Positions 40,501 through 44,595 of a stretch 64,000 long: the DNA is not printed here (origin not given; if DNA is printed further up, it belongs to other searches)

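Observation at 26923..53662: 27-kb surface island: four secreted proteins carry dockerin-like modules but no cohesin partner is visible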

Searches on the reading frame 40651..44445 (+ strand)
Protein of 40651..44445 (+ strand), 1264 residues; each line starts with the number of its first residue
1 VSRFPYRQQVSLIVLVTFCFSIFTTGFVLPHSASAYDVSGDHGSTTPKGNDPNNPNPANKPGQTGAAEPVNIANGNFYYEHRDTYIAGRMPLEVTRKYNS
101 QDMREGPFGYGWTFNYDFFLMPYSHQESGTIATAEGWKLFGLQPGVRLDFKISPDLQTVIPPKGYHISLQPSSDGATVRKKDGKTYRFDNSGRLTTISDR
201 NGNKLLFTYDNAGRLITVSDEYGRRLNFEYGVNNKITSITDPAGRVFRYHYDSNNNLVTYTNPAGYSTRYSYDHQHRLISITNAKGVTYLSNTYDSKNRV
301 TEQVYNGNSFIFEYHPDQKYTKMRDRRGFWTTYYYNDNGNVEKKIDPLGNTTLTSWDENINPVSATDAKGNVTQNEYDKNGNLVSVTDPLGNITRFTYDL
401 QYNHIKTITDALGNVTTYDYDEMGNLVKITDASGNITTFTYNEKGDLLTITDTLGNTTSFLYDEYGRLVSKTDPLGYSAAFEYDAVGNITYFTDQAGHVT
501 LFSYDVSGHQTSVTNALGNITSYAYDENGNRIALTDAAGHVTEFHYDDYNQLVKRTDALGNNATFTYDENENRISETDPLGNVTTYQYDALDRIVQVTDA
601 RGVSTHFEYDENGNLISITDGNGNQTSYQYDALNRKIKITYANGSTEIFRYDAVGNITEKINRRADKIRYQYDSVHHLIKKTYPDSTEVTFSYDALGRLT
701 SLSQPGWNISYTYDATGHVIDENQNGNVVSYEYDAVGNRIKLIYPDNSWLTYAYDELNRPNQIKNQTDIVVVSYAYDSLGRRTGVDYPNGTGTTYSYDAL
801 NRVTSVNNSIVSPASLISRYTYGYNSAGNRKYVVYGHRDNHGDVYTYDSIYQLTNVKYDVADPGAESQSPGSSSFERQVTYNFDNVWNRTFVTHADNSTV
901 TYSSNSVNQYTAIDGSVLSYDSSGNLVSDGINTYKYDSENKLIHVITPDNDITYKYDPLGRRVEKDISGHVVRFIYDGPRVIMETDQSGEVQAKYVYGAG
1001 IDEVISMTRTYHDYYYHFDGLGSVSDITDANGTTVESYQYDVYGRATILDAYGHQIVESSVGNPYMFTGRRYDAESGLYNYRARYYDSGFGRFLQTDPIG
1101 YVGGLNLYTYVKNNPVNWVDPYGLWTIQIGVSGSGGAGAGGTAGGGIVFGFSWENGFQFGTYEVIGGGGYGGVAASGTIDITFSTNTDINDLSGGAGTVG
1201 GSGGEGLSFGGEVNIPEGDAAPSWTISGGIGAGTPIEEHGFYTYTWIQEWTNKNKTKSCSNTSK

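Call 4: search_protein_families(library=pfam, proteins=[window:40651-44445:+], max_evalue=0.1)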
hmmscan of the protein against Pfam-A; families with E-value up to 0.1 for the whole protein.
window:40651-44445:+ (1264 aa): 11 families
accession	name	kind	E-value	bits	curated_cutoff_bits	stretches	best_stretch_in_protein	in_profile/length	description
PF05593.20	RHS_repeat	-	6.5e-138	447.5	22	21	609-646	1-38/38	RHS Repeat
PF20148.4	DUF6531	-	1.2e-19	70.8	24.1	1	68-133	2-66/74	Domain of unknown function (DUF6531)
PF25023.1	TEN_YD-shell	-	3.6e-10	39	50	3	309-438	19-148/909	Teneurin YD-shell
PF23414.1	Beta-prop_EML_2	-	9.6e-07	28.9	90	2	501-634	22-157/266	Echinoderm microtubule-associated protein second beta-propeller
PF25174.1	Beta-prop_THOC3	-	4.8e-05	22.9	305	0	499-617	71-187/272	THOC3 beta-propeller domain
PF03527.20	RHS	-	0.00026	21.2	27.9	1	1014-1048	2-36/38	RHS protein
PF15283.12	DUF4595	-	0.00084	19.8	34.2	1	535-733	3-192/202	Domain of unknown function (DUF4595) with porin-like fold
PF07661.19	MORN_2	-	0.0047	17.4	29.6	0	607-618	6-17/22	MORN repeat variant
PF23389.1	Beta-prop_WDR19_1st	-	0.0055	16.2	27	0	355-457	4-105/325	WDR19 first beta-propeller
PF10049.14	DUF2283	-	0.01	16.5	23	0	605-619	30-44/49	Protein of unknown function (DUF2283)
PF03550.21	LolB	-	0.011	16.2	23.7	0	687-715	96-124/151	Outer membrane lipoprotein LolB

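Call 6: search_protein_families(library=ncbifam, proteins=[window:40651-44445:+], max_evalue=0.1)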
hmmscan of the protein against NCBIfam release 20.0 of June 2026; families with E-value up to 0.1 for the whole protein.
window:40651-44445:+ (1264 aa): 3 families
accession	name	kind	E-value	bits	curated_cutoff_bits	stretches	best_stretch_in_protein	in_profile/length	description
TIGR01643.1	YD_repeat_2x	repeat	1e-94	307.6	15.8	17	251-288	1-39/42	YD repeat-containing protein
NF041261.1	RHS_core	equivalog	2e-78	264.5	2000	5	497-828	426-756/1261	RHS element core protein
TIGR03696.1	Rhs_assc_core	domain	3.6e-26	91.5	32.5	1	1050-1124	2-76/76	RHS repeat-associated core domain-containing protein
